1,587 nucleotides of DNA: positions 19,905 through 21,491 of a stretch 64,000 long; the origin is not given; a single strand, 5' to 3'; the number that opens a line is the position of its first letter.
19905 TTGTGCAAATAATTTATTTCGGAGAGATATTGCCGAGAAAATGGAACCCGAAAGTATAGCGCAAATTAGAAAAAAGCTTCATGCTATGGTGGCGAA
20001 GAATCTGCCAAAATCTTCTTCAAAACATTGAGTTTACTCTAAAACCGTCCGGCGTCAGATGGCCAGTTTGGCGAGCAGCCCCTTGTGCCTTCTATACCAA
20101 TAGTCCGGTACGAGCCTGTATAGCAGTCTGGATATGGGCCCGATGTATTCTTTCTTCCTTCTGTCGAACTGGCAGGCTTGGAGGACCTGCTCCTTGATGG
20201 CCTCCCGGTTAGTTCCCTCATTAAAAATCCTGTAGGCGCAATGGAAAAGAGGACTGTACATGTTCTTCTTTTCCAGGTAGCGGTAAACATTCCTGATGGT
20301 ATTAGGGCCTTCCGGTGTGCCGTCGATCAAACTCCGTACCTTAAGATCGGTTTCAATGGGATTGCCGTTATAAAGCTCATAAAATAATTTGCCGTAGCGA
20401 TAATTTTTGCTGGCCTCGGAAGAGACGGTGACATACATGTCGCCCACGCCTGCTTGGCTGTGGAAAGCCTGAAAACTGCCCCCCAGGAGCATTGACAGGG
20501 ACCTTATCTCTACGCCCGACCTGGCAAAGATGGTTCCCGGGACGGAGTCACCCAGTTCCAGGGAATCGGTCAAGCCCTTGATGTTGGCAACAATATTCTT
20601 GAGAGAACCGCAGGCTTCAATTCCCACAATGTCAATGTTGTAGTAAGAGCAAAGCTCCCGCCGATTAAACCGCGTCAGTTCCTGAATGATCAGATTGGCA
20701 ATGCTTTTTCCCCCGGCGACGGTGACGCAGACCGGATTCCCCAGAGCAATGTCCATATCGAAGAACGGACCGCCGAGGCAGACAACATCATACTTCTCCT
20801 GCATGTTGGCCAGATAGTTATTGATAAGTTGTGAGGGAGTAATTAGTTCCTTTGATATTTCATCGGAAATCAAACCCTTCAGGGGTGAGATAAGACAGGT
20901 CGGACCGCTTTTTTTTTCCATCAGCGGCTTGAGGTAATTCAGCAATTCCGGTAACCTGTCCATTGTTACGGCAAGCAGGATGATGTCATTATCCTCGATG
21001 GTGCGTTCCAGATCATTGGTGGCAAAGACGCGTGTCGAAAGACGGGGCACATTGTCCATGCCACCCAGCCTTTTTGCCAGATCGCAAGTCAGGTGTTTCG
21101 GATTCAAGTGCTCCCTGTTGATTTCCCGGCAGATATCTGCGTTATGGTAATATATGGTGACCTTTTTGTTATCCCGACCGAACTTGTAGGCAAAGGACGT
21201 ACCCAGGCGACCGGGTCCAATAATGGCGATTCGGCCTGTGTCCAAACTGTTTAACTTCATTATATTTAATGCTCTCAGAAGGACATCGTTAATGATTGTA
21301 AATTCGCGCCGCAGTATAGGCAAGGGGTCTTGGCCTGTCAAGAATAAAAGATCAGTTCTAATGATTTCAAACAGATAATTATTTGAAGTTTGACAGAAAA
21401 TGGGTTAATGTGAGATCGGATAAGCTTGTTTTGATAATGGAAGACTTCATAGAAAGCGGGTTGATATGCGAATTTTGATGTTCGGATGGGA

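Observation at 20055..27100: Candidate ether-lipid / plasmalogen locus: GpsA paralog divergent from a GT4 + fused PlsA/PlsR-like reductase operon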

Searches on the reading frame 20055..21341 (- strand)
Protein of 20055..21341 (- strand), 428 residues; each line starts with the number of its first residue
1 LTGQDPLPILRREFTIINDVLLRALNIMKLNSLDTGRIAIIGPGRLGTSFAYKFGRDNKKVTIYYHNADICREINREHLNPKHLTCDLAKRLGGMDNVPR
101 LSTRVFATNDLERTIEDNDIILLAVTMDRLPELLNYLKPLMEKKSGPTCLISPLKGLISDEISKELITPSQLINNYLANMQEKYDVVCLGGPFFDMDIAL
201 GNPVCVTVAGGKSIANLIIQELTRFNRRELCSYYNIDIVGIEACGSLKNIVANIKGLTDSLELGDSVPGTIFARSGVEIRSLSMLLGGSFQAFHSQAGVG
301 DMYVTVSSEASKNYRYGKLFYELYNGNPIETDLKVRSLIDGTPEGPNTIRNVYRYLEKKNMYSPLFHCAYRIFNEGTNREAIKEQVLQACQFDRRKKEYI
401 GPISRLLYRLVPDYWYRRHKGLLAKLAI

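Call 5: search_protein_families(library=pfam, proteins=[window:20055-21341:-], max_evalue=0.01)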
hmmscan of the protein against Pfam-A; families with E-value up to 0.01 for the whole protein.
window:20055-21341:- (428 aa): 4 families
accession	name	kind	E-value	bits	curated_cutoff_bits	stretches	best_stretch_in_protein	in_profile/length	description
PF07479.19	NAD_Gly3P_dh_C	-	2.3e-28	99.6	25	1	237-381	1-139/142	NAD-dependent glycerol-3-phosphate dehydrogenase C-terminus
PF01210.29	NAD_Gly3P_dh_N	-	4.3e-18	66.2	23.1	1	38-209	2-151/158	NAD-dependent glycerol-3-phosphate dehydrogenase N-terminus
PF03807.23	F420_oxidored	-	4.9e-05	24.3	21.6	1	37-143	1-81/94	NADP oxidoreductase coenzyme F420-dependent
PF20618.3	GPD_NAD_C_bact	-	0.0024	18.8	27.6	1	297-366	1-63/66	Bacterial GPD, NAD-dependent C-terminal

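Call 6: search_protein_families(library=ncbifam, proteins=[window:20055-21341:-], max_evalue=0.01)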
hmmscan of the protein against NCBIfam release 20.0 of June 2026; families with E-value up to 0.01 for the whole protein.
window:20055-21341:- (428 aa): 19 families
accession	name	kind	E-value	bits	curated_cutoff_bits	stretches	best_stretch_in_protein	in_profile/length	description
NF000942.0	PRK00094.1-4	subfamily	5.8e-48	163.8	257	1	37-388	4-326/334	NAD(P)H-dependent glycerol-3-phosphate dehydrogenase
NF000941.0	PRK00094.1-3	equivalog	2.2e-43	148.8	423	1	37-384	3-323/336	NAD(P)H-dependent glycerol-3-phosphate dehydrogenase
NF000940.0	PRK00094.1-2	subfamily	9.5e-35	120.7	202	1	37-387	2-321/330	NAD(P)H-dependent glycerol-3-phosphate dehydrogenase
NF011212.0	PRK14619.1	equivalog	3.2e-34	118.5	377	1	108-384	39-298/309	NAD(P)H-dependent glycerol-3-phosphate dehydrogenase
NF000946.0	PRK00094.2-4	equivalog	1.9e-32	112.6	455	1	37-389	6-327/342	NAD(P)H-dependent glycerol-3-phosphate dehydrogenase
NF000944.0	PRK00094.2-2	equivalog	3.9e-31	108.2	603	1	27-382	12-335/371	NAD(P)H-dependent glycerol-3-phosphate dehydrogenase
NF000939.0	PRK00094.1-1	equivalog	3.3e-28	98.7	473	1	36-388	6-329/339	NAD(P)H-dependent glycerol-3-phosphate dehydrogenase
TIGR03376.1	glycerol3P_DH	equivalog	2.2e-27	96.1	285.5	1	37-383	1-339/342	glycerol-3-phosphate dehydrogenase (NAD(+))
NF000945.0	PRK00094.2-3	equivalog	2.9e-27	96.3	491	1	37-386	2-347/352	NAD(P)H-dependent glycerol-3-phosphate dehydrogenase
NF009098.0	PRK12439.1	equivalog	8.5e-27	94.4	436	1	36-332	8-276/341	NAD(P)H-dependent glycerol-3-phosphate dehydrogenase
NF000943.0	PRK00094.2-1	equivalog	4.1e-26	92.3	400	1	37-385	2-292/296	NAD(P)H-dependent glycerol-3-phosphate dehydrogenase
NF000947.0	PRK00094.2-5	equivalog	3e-24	86.1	251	1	37-375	6-316/323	NAD(P)H-dependent glycerol-3-phosphate dehydrogenase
NF011211.0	PRK14618.1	equivalog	4.7e-23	81.9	489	1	34-318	3-259/328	NAD(P)H-dependent glycerol-3-phosphate dehydrogenase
NF011213.0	PRK14620.1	equivalog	1.6e-22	80.1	478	1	38-378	3-316/326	NAD(P)H-dependent glycerol-3-phosphate dehydrogenase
NF005088.0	PRK06522.1-2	subfamily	0.00017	20.8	371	1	37-171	2-119/308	2-dehydropantoate 2-reductase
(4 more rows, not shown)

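Call 28: find_homologous_proteins(query=window:20058-21260:-, max_evalue=0.00001)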
Query window:20058-21260:- (401 aa): 667 proteins with E <= 0.00001 among 5518 candidates; the best 120 are listed.
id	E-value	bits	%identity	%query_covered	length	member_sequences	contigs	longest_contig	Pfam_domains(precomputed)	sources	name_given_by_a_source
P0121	1.5e-262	888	98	100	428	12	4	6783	PF07479.20,PF01210.30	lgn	-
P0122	8.2e-234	794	85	100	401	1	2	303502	PF07479.20,PF01210.30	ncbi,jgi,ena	-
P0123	1.6e-231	786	84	100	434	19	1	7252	PF07479.20,PF01210.30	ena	-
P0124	1.9e-230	783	82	100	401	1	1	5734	PF07479.20,PF01210.30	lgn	-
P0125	1.8e-229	780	83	100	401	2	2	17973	PF07479.20,PF01210.30,PF03807.24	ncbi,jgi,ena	-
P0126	1.9e-228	776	82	100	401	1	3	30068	PF07479.20,PF01210.30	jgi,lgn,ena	-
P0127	1.9e-228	776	82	100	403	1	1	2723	PF07479.20,PF01210.30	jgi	-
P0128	1.9e-227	773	82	100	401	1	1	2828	PF07479.20,PF01210.30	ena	-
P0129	3.2e-227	772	82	100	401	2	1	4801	PF07479.20,PF01210.30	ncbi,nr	ncbi:MAG: hypothetical protein Q7I93_00115 [Syntrophales bacterium]|nr:hypothetical protein [Syntrop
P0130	4.8e-227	772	83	100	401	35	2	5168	PF07479.20,PF01210.30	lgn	-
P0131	1.4e-225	767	83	100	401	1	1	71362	PF07479.20,PF01210.30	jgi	jgi:glycerol-3-phosphate dehydrogenase (NAD(P)+)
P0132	2.7e-224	762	81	100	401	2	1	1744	PF07479.20,PF01210.30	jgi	jgi:glycerol-3-phosphate dehydrogenase (NAD(P)+)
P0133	2.1e-223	760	81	100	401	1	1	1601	PF07479.20,PF01210.30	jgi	-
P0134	2.4e-223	759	80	100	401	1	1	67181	PF07479.20,PF01210.30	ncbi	-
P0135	2.4e-223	759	80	100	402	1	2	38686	PF07479.20,PF01210.30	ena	-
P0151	1.8e-215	733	76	100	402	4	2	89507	PF07479.20,PF01210.30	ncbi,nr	ncbi:MAG: Glycerol-3-phosphate dehydrogenase [NAD(P)+] [Syntrophus sp. SKADARSKE-3]|nr:Glycerol-3-ph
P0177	1.5e-210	717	76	100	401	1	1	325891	PF07479.20,PF01210.30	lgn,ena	-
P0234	8.6e-208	708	75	100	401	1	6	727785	PF07479.20,PF01210.30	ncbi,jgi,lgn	-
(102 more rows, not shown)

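Call 29: find_encoding_contigs(protein=P0234, flank=9000, max_places=1)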
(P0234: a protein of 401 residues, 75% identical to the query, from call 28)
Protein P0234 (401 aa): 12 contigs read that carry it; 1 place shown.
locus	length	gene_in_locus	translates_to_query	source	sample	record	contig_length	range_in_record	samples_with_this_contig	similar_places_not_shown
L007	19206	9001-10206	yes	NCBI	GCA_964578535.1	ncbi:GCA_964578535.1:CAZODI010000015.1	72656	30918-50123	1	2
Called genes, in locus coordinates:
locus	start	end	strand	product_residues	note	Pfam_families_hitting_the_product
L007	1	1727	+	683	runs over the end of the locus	PF13597:NRDD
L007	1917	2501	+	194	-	PF13580:SIS_2, PF01380:SIS (weak)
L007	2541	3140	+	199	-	PF01025:GrpE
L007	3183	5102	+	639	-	PF00012:HSP70, PF06723:MreB_Mbl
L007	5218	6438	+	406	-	PF04348:LppC (weak), PF13458:Peripla_BP_6, PF01094:ANF_receptor (weak)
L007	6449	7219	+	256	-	PF01975:SurE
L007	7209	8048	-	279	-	PF00582:Usp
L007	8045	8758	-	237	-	-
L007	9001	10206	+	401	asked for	PF01210:NAD_Gly3P_dh_N, PF07479:NAD_Gly3P_dh_C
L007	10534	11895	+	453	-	PF00291:PALP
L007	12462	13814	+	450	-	PF05496:RuvB_N, PF00004:AAA, PF16193:AAA_assoc_2, PF12002:MgsA_C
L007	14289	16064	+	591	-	PF00512:HisKA, PF02518:HATPase_c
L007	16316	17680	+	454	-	PF00072:Response_reg, PF00158:Sigma54_activat, PF14532:Sigma54_activ_2, PF00004:AAA (faint), PF07728:AAA_5, PF25601:AAA_lid_14, PF02954:HTH_8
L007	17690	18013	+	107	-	PF03091:CutA1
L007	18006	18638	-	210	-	PF13489:Methyltransf_23, PF01209:Ubie_methyltran, PF05401:NodS, PF07021:MetW, PF08241:Methyltransf_11, PF08242:Methyltransf_12, PF13649:Methyltransf_25, PF13847:Methyltransf_31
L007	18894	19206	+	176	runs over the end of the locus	PF03938:OmpH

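Call 30: find_encoding_contigs(protein=P0151, flank=9000, max_places=1)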
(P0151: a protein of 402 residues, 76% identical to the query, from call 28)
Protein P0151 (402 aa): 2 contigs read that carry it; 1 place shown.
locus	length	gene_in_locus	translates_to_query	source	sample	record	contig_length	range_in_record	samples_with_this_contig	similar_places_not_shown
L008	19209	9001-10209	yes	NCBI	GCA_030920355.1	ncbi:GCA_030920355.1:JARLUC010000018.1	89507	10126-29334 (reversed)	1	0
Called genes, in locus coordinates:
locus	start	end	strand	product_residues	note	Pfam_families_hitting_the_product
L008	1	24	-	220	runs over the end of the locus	PF07885:Ion_trans_2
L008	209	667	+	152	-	PF12900:Pyridox_ox_2, PF01243:PNPOx_N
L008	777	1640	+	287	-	PF13511:DUF4124 (faint)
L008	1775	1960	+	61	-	-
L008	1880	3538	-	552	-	PF04916:Phospholip_B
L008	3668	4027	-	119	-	PF10861:DUF2784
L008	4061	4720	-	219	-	PF14512:TM1586_NiRdase (faint), PF00881:Nitroreductase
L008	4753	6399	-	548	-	PF13401:AAA_22 (faint), PF05157:MshEN, PF00437:T2SSE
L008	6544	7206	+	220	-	PF13489:Methyltransf_23, PF01209:Ubie_methyltran, PF05401:NodS (weak), PF07021:MetW (weak), PF13847:Methyltransf_31, PF08241:Methyltransf_11, PF08242:Methyltransf_12, PF13649:Methyltransf_25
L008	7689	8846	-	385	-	-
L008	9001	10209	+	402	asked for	PF01210:NAD_Gly3P_dh_N, PF07479:NAD_Gly3P_dh_C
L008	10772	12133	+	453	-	PF00291:PALP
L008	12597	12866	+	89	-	-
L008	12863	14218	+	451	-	PF05496:RuvB_N, PF00004:AAA, PF16193:AAA_assoc_2, PF12002:MgsA_C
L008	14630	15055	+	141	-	PF13801:Metal_resist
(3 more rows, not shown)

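Call 31: find_encoding_contigs(protein=P0177, flank=9000, max_places=1)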
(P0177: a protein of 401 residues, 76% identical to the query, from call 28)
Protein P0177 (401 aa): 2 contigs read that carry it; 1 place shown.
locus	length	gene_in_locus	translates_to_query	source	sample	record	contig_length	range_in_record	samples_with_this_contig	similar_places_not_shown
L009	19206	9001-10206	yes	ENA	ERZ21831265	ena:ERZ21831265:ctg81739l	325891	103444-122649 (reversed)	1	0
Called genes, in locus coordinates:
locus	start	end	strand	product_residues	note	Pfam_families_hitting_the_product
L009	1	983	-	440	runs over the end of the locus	PF02844:GARS_N, PF01071:GARS_A, PF02843:GARS_C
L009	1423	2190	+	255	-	PF00483:NTP_transferase, PF01128:IspD, PF12804:NTP_transf_3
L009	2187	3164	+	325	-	PF01207:Dus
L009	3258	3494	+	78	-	PF06005:ZapB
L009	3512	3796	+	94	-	PF05164:ZapA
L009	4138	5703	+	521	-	PF12072:RNase_Y_N, PF00013:KH_1 (weak), PF01966:HD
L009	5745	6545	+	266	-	PF00149:Metallophos, PF13277:YmdB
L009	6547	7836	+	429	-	PF00579:tRNA-synt_1b, PF22421:SYY_C-terminal (weak)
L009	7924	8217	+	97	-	-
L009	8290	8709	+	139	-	PF01243:PNPOx_N, PF16242:Pyrid_ox_like (weak)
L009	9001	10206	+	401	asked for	PF01210:NAD_Gly3P_dh_N, PF07479:NAD_Gly3P_dh_C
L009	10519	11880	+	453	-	PF00291:PALP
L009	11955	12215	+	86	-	-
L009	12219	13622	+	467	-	PF05496:RuvB_N, PF00004:AAA, PF13173:AAA_14 (faint), PF16193:AAA_assoc_2, PF12002:MgsA_C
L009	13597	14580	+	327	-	PF13462:Thioredoxin_4 (weak)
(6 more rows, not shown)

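Call 62: search_solved_structures(query=window:20058-21260:-, max_evalue=0.00001, show_alignments=1)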
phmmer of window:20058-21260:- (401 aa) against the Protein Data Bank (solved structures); distinct sequences matched with E-value up to 0.00001: 11.
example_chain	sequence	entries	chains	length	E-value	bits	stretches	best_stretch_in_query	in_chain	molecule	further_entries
3k96_A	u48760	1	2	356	6.3e-23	84.6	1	11-360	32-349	Glycerol-3-phosphate dehydrogenase [NAD(P)+]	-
1evy_A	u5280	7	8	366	8.1e-22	81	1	10-357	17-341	GLYCEROL-3-PHOSPHATE DEHYDROGENASE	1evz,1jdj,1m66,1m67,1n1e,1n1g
1z82_A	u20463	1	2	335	1.4e-19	73.6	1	10-350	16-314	glycerol-3-phosphate dehydrogenase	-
2pla_A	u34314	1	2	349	2.1e-13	53.3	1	10-349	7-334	Glycerol-3-phosphate dehydrogenase 1-like protein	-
1wpq_A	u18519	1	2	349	8.3e-13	51.3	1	10-350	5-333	Glycerol-3-phosphate dehydrogenase [NAD+], cytoplasmic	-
1x0v_A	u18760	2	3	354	1e-12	51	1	3-350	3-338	Glycerol-3-phosphate dehydrogenase [NAD+], cytoplasmic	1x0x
6e8y_A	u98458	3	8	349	4.3e-12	49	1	10-350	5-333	Glycerol-3-phosphate dehydrogenase [NAD(+)], cytoplasmic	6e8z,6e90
6pyp_A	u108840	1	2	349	5e-12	48.7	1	10-350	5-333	Glycerol-3-phosphate dehydrogenase [NAD(+)], cytoplasmic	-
1txg_A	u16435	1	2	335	1.7e-11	47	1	75-355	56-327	glycerol-3-phosphate dehydrogenase [NAD(P)+]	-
1yj8_A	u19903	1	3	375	1.9e-09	40.2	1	10-350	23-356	glycerol-3-phosphate dehydrogenase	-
4fgw_A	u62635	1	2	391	9.6e-07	31.3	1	10-346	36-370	Glycerol-3-phosphate dehydrogenase [NAD(+)] 1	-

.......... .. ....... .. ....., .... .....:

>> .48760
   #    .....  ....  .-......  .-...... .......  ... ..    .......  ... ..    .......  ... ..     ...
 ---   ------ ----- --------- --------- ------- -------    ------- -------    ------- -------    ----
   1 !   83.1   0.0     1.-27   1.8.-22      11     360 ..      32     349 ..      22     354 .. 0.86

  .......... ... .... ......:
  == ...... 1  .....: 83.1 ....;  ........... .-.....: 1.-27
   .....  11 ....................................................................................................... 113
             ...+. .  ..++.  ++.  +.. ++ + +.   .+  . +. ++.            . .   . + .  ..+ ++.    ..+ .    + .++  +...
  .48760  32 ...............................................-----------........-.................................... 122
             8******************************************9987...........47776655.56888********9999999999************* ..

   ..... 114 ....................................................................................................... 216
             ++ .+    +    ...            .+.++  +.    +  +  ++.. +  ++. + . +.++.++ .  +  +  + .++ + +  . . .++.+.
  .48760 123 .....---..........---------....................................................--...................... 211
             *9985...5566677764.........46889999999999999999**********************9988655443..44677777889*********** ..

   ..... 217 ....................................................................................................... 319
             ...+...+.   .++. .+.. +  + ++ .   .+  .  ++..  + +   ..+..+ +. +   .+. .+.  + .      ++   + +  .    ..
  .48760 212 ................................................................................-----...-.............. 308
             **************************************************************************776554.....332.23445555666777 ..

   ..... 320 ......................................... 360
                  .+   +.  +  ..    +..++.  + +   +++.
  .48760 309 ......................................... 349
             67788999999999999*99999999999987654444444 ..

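Call 91: search_protein_families(library=ncbifam, proteins=[L007:10534-11895:+], max_evalue=0.00001)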
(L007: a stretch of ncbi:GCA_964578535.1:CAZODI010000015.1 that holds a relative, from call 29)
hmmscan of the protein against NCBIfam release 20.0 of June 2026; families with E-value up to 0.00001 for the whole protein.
L007:10534-11895:+ (453 aa): 11 families
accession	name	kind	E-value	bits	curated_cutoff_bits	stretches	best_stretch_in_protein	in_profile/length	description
NF009057.0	PRK12391.1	equivalog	4.8e-225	747.2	366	1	2-440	2-440/441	TrpB-like pyridoxal phosphate-dependent enzyme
TIGR01415.1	trpB_rel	hypoth_equivalog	1.6e-199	663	518.85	1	13-428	1-418/419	TrpB-like pyridoxal phosphate-dependent enzyme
NF010376.0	PRK13803.1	equivalog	1.7e-50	172.5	819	1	78-427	259-596/600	bifunctional phosphoribosylanthranilate isomerase/tryptophan synthase subunit beta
TIGR00263.1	trpB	equivalog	9.7e-47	159.8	392.45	1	77-420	48-379/385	tryptophan synthase subunit beta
NF010375.0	PRK13802.1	equivalog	7.6e-37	126.8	1386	1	71-426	318-673/695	bifunctional indole-3-glycerol phosphate synthase/tryptophan synthase subunit beta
NF006050.0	PRK08197.1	equivalog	2.2e-10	39.9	303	0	80-196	81-192/406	threonine synthase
TIGR01139.1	cysK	equivalog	6.8e-09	35.4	350.95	1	93-302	18-207/298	cysteine synthase A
NF004996.0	PRK06381.1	equivalog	7.2e-09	35.1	266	1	80-179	16-110/319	threonine synthase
TIGR01136.1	cysKM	subfamily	4.1e-08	32.9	344.15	0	93-302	18-207/299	cysteine synthase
NF006094.0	PRK08246.1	subfamily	9.7e-08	31.8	331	0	234-301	151-208/310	serine/threonine dehydratase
NF040741.1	ornith_OrtB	equivalog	7.4e-06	24.7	550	0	93-157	79-142/464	2-amino-4-oxopentanoate thiolase subunit OrtB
